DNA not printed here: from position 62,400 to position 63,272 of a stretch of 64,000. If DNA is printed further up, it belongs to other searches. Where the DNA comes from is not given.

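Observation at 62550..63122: Protein built from 23 consecutive GDVSNIx heptads, expressed from a leaderless-type promoter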

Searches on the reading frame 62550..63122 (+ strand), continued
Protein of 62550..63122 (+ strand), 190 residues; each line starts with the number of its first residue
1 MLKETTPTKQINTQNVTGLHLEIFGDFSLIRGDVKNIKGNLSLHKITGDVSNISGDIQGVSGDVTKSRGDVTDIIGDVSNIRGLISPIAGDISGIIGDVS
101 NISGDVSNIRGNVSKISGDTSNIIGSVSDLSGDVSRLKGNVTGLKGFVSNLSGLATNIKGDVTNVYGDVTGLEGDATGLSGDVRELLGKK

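Call 23: search_dna_similar(query=window:62550-63119:+, collection=phages, mode=protein, max_evalue=0.001, max_rows=25)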
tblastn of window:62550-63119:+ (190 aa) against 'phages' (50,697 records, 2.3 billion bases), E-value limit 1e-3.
Records with a match: 46; places in all: 93; records where one place covers at least 80% of the query: 14.
Best place of each record, by identity: <60% 46.
By first word of the organism name: Bacillus 37; Lactobacillus 6; Caudoviricetes 1; Pelagibacter 1; Bacteriophage 1.
By host as written in the record: Bacillus subtilis 10; Bacillus subtilis BEST7003 8; Bacillus subtilis KACC 17797 3; - 2; Lactobacillus sp. 2; Lactobacillus delbrueckii subsp. lactis 2; Bacillus subtilis KCCM 12052 2; Bacillus subtilis G24 2; and 12 more.
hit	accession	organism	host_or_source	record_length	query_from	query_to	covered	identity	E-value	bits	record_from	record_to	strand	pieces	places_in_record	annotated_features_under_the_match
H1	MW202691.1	Caudoviricetes sp.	Manatee Spring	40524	7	175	89%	35.4%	1e-14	134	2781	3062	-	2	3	hypothetical protein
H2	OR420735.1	Pelagibacter phage HTVC168P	Candidatus Pelagibacter sp. HTCC7211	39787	30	181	80%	30.8%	6e-4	45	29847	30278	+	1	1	tail fiber protein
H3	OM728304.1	Bacillus phage vB_BsuM-Goe27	Bacillus subtilis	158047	26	184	84%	28.3%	6e-6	51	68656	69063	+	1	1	hypothetical protein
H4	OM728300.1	Bacillus phage vB_BsuM-Goe17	Bacillus subtilis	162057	26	184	84%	28.3%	6e-6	51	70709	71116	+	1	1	hypothetical protein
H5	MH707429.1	Bacillus phage BSP12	Bacillus subtilis ATCC 21336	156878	26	184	84%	28.3%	7e-6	51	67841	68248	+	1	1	hypothetical protein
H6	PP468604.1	Bacillus phage BvP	Bacillus velezensis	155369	26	184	84%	28.3%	2e-5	50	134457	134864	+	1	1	hypothetical protein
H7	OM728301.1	Bacillus phage vB_BsuM-Goe20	Bacillus subtilis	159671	26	184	84%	28.3%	2e-5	50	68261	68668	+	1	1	hypothetical protein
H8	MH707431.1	Bacillus phage BSP14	Bacillus subtilis ATCC 14593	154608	26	184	84%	27.7%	1e-4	47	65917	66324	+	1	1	putative minor capsid protein I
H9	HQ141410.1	Lactobacillus phage LF1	Lactobacillus sp.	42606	15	175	85%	25.8%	4e-4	46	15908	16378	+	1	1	tail fiber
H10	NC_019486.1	Lactobacillus phage LF1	Lactobacillus sp.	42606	15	175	85%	25.8%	4e-4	46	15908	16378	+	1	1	virion structural protein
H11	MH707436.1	Bacillus phage BSP36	Bacillus subtilis KCCM 11780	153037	49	173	66%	32.0%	2e-6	53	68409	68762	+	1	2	putative minor capsid protein 1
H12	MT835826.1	Bacteriophage sp.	human fecal samples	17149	43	165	65%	31.7%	4e-7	55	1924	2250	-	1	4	record has no annotation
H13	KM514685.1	Lactobacillus phage Ldl1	Lactobacillus delbrueckii subsp. lactis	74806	13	165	81%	25.3%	7e-8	57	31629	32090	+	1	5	adsorption protein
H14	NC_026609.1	Lactobacillus phage Ldl1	Lactobacillus delbrueckii subsp. lactis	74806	13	165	81%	25.3%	7e-8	57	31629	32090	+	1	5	tail protein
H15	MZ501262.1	Bacillus phage 035JT004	Bacillus subtilis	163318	36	184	78%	25.5%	4e-8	58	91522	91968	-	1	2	177: tail protein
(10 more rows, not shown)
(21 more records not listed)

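Call 24: get_annotated_region(hit=H1, flank=4000)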
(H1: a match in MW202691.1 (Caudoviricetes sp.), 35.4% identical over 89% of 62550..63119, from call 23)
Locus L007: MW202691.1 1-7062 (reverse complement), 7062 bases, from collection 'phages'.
description: Podoviridae sp. isolate ctkAd229, complete genome.
organism: Caudoviricetes sp. (NCBI taxid 2832643)
taxonomy: Viruses; Duplodnaviria; Heunggongvirae; Uroviricota; Caudoviricetes
host: -; source: Manatee Spring; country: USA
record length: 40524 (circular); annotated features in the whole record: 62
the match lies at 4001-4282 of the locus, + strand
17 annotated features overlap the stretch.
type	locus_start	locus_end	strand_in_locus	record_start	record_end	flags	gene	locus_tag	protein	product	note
CDS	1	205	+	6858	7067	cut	-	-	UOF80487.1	hypothetical protein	-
CDS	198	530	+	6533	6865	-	-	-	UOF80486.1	hypothetical protein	-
CDS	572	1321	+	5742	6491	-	-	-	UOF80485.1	hypothetical protein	-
CDS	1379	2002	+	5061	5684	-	-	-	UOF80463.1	hypothetical protein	-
CDS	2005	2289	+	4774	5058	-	-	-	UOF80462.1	putative single-stranded DNA-binding protein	-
CDS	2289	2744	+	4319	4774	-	-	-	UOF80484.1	hypothetical protein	-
CDS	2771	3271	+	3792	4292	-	-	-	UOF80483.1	proteiN/DNA complex catalytic motif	-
CDS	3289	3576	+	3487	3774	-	-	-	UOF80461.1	hypothetical protein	-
CDS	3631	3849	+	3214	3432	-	-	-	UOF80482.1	hypothetical protein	-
CDS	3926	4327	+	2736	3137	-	-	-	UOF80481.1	hypothetical protein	-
CDS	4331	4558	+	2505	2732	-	-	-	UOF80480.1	hypothetical protein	-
CDS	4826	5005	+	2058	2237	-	-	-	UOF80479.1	hypothetical protein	-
CDS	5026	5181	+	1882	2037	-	-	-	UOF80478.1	hypothetical protein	-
CDS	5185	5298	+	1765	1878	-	-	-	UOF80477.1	hypothetical protein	-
CDS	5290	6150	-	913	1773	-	-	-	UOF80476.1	phosphodiesterase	-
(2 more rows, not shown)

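Call 25: get_annotated_region(hit=H8, flank=1500)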
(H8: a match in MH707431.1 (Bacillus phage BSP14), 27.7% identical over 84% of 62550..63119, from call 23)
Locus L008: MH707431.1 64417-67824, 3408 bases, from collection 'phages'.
description: Bacillus phage BSP14, complete genome.
organism: Bacillus phage BSP14 (NCBI taxid 2301653)
taxonomy: Viruses; Duplodnaviria; Heunggongvirae; Uroviricota; Caudoviricetes; Herelleviridae; Bastillevirinae; Grisebachstrassevirus
host: Bacillus subtilis ATCC 14593; source: -; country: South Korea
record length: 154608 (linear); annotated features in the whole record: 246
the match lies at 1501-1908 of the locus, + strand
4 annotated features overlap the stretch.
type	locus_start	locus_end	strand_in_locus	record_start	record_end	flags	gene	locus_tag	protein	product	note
CDS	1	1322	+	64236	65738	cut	-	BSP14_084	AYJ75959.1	putative baseplate protein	Length:1503; Found at strand:positive; start codon:GTG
CDS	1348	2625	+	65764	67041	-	-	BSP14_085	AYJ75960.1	putative minor capsid protein I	Length:1278; Found at strand:positive; start codon:ATG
CDS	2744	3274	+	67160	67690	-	-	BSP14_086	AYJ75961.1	hypothetical protein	Length:531; Found at strand:positive; start codon:ATG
CDS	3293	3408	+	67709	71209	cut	-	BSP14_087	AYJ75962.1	putative tail associated protein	Length:3501; Found at strand:positive; start codon:TTG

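Call 36: find_related_loci(query=window:62550-63119:+, collection=genome_contigs, flank=6000)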
Query window:62550-63119:+ (190 aa) in genome_contigs; peptide patterns used: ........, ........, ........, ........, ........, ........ (x = any residue, [..] = any of these).
599 stretches matched a pattern (row limit reached: there are more); 10 encode a relative of the query (tblastn E <= 1e-3); 10 distinct loci.
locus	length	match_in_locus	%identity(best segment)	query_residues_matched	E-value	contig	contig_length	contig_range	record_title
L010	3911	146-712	78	1-189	6e-89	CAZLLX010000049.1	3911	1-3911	MAG TPA_asm: uncultured Candidatus Saccharibacteria bacterium isolate SRP135725_co3_23 genome assembly, contig: NODE_380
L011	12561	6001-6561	69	1-187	5e-75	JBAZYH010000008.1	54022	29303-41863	MAG: Candidatus Paceibacterota bacterium isolate SO_2017_GW1_76 NODE_3151_length_54022_cov_1.867687_OW334_2017, whole ge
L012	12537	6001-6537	66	9-187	5e-70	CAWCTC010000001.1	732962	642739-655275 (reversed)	MAG: uncultured bacterium isolate MFD01476.bin.2.188 genome assembly, contig: contig_65275, whole genome shotgun sequenc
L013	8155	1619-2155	66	9-187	3e-69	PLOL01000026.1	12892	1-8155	MAG: Patescibacteria group bacterium isolate bog_1341 73.20120700_S3X.70_contig_11494, whole genome shotgun sequence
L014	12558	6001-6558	64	10-190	8e-68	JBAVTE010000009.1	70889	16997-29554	MAG: Minisyncoccia bacterium isolate MFD03852_ilm_asm_bin17 k127_174676, whole genome shotgun sequence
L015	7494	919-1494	60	2-190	1e-62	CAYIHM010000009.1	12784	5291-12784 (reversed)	MAG TPA_asm: uncultured Candidatus Saccharibacteria bacterium isolate ERP119705_co24_246 genome assembly, contig: NODE_6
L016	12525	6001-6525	57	12-186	3e-57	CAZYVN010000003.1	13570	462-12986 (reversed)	MAG TPA_asm: uncultured Candidatus Saccharibacteria bacterium isolate binchicken_co185_161 genome assembly, contig: NODE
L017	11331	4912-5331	81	1-189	5e-51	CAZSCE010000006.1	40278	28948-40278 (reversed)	MAG TPA_asm: uncultured Candidatus Saccharibacteria bacterium isolate SRP272421_co1_693 genome assembly, contig: NODE_18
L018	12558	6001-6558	49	2-187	6e-47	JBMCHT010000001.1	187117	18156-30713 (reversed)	MAG: Patescibacteria group bacterium isolate D1M01_139 NODE_8_length_187117_cov_9.469705, whole genome shotgun sequence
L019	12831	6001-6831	52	3-190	3e-44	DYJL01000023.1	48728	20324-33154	MAG TPA_asm: Nitrospira japonica isolate FI88_42_154 Afr_mines_FI88_302_length_48728_cov_88_820496, whole genome shotgun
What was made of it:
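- Tried and rejected: The single protein worked instead (call 36).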

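Call 43: find_homologous_proteins(query=A2, max_evalue=0.00001)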
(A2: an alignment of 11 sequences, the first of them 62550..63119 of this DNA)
Query A2 (11 sequences) (190 aa, profile of the alignment): 146 proteins with E <= 0.00001 among 8000 candidates; the best 120 are listed.
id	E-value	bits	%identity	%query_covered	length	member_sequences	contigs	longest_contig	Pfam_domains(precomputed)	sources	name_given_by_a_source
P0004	6.8e-57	210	37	84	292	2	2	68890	-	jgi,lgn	jgi:uncharacterized protein YjbJ (UPF0337 family)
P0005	3.2e-50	188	36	94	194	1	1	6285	-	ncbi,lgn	-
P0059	1.0e-45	174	49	75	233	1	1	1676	-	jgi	jgi:hypothetical protein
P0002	7.8e-38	148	43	88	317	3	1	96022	PF04513.18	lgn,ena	-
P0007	5.1e-33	132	42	92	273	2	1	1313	PF04728.19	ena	-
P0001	3.0e-31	126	49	70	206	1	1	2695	PF07889.18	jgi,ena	-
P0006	3.4e-31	126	44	79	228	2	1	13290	PF06009.20,PF07889.18,PF04728.19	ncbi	ncbi:MAG: hypothetical protein QW478_03085 [Candidatus Micrarchaeaceae archaeon]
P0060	2.8e-30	123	36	73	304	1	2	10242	-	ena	-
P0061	8.6e-28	115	52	49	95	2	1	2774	-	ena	-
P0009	1.4e-25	108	48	67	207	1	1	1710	-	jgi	jgi:hypothetical protein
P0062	6.6e-25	106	40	67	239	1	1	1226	-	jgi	jgi:hypothetical protein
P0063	8.0e-24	102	35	68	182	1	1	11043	-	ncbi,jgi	jgi:hypothetical protein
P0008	1.1e-23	102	34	89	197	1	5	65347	-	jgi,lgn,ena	jgi:hypothetical protein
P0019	8.6e-23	99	41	75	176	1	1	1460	-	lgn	-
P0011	9.6e-23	99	53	53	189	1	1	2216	PF04728.19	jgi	-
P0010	9.7e-23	99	37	83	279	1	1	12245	-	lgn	-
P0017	2.6e-20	91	59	37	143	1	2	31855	-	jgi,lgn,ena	jgi:hypothetical protein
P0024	9.2e-20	89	34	83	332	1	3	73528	-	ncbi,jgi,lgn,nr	ncbi:MAG: hypothetical protein HQ530_04435 [Parcubacteria group bacterium]|nr:hypothetical protein [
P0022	1.8e-19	88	55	42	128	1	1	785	PF04728.19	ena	-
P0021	5.6e-18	83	55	41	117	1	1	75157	-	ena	-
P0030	7.6e-18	83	48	50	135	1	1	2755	PF04728.19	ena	-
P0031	1.6e-15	75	46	51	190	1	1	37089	-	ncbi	-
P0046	9.4e-15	73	43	49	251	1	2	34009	PF01363.28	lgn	-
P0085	1.7e-13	69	51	38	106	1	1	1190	PF04728.19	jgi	-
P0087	2.0e-13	68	37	61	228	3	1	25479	-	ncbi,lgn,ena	-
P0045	1.1e-12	66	55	29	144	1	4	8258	-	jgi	jgi:uncharacterized protein YjbJ (UPF0337 family)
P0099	9.2e-11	60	56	28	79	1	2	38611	-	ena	-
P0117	3.3e-9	55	54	26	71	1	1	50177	-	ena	-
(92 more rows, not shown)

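Call 48: search_protein_families(library=pfam, proteins=[P0099, P0117, P0017, P0009, P0002, P0008, P0024, P0046, P0010, P0087], max_evalue=0.01)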
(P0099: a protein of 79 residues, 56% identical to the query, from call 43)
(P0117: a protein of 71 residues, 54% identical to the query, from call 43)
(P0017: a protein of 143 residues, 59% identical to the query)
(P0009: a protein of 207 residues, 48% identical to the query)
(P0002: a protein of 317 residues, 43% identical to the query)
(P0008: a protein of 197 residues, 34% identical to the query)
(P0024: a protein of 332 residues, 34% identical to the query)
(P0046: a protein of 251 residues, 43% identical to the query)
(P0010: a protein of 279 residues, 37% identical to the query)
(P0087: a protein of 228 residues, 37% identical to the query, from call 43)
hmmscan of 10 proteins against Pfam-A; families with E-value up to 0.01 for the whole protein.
P0099 (79 aa): 0 families

P0117 (71 aa): 0 families

P0017 (143 aa): 1 family
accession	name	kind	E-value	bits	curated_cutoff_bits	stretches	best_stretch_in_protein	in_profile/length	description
PF25421.1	DUF7891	-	0.00051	20.6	27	0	77-93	9-25/90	Domain of unknown function (DUF7891)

P0009 (207 aa): 3 families
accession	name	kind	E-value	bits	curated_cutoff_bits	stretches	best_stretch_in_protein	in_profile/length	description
PF20808.2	MINT_RAM7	-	5.3e-05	23.9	108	1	89-170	4-82/110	Msx2-interacting protein, RAM7 domain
PF04728.18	LPP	-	0.00066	20.4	29.1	0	141-176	2-37/53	Lipoprotein leucine-zipper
PF07889.17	DUF1664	-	0.0019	18.7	34.6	0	79-117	83-121/124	Protein of unknown function (DUF1664)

P0002 (317 aa): 3 families
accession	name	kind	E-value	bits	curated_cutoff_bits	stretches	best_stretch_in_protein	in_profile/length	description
PF04513.17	Baculo_PEP_C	-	2e-07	31.6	38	1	200-299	36-119/140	Baculovirus polyhedron envelope protein, PEP, C terminus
PF20808.2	MINT_RAM7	-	0.0019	18.9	108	0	164-234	27-97/110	Msx2-interacting protein, RAM7 domain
PF07889.17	DUF1664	-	0.0028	18.1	34.6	0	159-214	65-120/124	Protein of unknown function (DUF1664)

P0008 (197 aa): 1 family
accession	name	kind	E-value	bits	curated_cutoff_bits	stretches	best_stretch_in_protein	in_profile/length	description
PF23284.2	KOW2_Spt5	-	0.0038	17.5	28.9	0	165-194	9-38/50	Transcription elongation factor SPT5, second KOW domain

P0024 (332 aa): 0 families

P0046 (251 aa): 1 family
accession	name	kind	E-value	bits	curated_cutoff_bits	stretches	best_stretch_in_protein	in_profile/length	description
PF01363.27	FYVE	-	2.4e-05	24.8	27.8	1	88-158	7-62/67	FYVE zinc finger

P0010 (279 aa): 0 families

P0087 (228 aa): 0 families

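Call 50: predict_structure(alignment_id=A3)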
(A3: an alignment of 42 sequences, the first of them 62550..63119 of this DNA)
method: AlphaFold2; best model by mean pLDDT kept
length: 190 residues; sequences in the alignment: 42
mean_pLDDT: 56.2   pTM: 0.27
mean pLDDT of the five models: 56.2, 55.8, 52.2, 49.6, 47.7
residues with pLDDT >= 90: 0; 70-90: 22; 50-70: 109; < 50: 59
segments of 3 or more residues with pLDDT < 50: 17-26, 39-41, 129-161
pLDDT, mean of each block of 10 residues (from residue 1): 54 50 50 53 55 70 72 69 62 67 58 56 52 42 41 45 49 62 60
secondary structure, 60 per line:
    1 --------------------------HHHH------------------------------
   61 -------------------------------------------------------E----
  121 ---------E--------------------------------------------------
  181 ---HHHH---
elements in order: H27-30 H184-187
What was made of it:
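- On Alpha-helical (trimeric) coiled coil: AlphaFold2 with a 42-sequence alignment gives pLDDT 56 and almost no helix (call 50).
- AlphaFold2 with an alignment abandons the helix (call 50). A monomer AlphaFold2 run cannot build an intertwined trimer and would give a low-confidence coil, as was seen (call 50).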
